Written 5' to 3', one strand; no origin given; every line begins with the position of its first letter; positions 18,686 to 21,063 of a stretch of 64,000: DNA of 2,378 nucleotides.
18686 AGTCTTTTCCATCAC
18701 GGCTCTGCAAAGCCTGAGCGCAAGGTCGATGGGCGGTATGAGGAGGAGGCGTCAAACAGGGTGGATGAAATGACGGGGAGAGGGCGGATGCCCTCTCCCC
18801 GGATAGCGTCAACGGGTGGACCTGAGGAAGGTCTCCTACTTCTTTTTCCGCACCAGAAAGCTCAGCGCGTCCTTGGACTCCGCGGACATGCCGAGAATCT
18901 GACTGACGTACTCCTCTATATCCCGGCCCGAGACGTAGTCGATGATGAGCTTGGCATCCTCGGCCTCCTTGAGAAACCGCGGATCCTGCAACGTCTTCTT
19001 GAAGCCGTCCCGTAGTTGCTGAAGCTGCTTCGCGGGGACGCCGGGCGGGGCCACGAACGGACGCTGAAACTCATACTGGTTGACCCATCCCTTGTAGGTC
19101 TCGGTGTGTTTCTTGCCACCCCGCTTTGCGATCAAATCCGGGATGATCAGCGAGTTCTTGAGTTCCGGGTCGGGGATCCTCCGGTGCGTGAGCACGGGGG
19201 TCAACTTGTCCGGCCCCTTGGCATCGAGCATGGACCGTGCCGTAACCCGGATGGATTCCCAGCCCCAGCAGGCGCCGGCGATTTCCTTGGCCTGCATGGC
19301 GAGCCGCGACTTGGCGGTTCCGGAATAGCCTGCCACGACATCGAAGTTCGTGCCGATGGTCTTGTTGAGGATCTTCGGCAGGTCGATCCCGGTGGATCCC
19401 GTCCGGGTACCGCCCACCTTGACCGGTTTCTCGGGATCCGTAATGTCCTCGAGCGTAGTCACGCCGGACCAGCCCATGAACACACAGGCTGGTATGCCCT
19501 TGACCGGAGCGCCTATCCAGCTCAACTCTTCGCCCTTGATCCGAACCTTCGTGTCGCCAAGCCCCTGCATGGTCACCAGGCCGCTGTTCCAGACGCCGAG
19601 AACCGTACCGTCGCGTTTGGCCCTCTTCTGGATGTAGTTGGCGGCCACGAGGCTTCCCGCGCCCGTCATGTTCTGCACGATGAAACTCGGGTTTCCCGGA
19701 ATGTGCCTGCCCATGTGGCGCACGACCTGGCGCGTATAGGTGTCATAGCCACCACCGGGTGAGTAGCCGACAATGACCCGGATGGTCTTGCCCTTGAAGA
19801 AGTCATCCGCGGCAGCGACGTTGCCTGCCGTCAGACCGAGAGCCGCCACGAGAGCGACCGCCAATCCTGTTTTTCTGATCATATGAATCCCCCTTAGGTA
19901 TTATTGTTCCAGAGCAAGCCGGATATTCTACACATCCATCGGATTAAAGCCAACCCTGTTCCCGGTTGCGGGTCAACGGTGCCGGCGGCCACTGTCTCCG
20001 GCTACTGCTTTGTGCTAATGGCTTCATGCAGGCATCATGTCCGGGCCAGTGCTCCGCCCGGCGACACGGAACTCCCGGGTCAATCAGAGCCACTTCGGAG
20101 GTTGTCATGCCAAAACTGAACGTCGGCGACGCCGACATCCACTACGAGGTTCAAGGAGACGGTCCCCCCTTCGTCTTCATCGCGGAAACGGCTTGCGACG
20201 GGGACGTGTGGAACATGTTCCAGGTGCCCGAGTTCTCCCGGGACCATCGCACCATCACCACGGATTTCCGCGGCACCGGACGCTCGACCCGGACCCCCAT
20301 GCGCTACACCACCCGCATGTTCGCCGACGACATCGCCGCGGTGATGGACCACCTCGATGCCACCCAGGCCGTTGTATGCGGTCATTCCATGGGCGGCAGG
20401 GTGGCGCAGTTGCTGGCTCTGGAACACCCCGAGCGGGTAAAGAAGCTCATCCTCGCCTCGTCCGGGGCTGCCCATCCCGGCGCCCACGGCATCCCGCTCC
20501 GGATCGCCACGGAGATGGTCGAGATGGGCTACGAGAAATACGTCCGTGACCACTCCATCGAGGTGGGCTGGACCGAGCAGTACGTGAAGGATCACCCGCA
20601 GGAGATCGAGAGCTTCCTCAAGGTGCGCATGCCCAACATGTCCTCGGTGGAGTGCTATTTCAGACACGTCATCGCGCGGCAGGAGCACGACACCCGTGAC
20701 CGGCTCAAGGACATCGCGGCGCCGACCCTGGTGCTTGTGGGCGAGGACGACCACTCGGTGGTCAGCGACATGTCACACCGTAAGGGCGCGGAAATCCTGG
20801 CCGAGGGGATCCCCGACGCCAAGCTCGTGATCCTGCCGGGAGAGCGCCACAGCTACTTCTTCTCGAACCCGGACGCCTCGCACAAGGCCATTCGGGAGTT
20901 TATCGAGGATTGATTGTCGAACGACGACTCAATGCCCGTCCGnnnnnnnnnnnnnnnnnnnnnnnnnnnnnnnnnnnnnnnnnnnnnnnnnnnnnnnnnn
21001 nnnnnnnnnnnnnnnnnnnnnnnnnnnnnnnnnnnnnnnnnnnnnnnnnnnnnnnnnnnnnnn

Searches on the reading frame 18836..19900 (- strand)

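Call 82: search_protein_families(library=pfam, max_evalue=0.00001, proteins=[window:18836-19900:-])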
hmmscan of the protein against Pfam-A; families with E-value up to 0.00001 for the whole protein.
window:18836-19900:- (354 aa): 1 family
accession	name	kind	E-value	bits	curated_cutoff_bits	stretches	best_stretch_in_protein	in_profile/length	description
PF03401.19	TctC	-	6.3e-06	26.3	27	0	281-329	207-255/274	Tripartite tricarboxylate transporter family receptor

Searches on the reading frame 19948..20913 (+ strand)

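Call 82: search_protein_families(library=pfam, max_evalue=0.00001, proteins=[window:19948-20913:+])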
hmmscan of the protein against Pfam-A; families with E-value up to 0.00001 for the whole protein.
window:19948-20913:+ (321 aa): 5 families
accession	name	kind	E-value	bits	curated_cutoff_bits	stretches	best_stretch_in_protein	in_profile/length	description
PF00561.26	Abhydrolase_1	-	1e-26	94.5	25.8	1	88-308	16-245/245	alpha/beta hydrolase fold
PF12697.13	Abhydrolase_6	-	2.2e-18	68.2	26.3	1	86-310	12-213/217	Alpha/beta hydrolase family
PF12146.15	Hydrolase_4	-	9.1e-18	64.9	27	1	100-305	32-236/239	Serine aminopeptidase, S33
PF03096.20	Ndr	-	9.5e-08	31.5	23.3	1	124-267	84-229/283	Ndr family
PF12695.13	Abhydrolase_5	-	8.6e-06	26.1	27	0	127-172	44-89/164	Alpha/beta hydrolase family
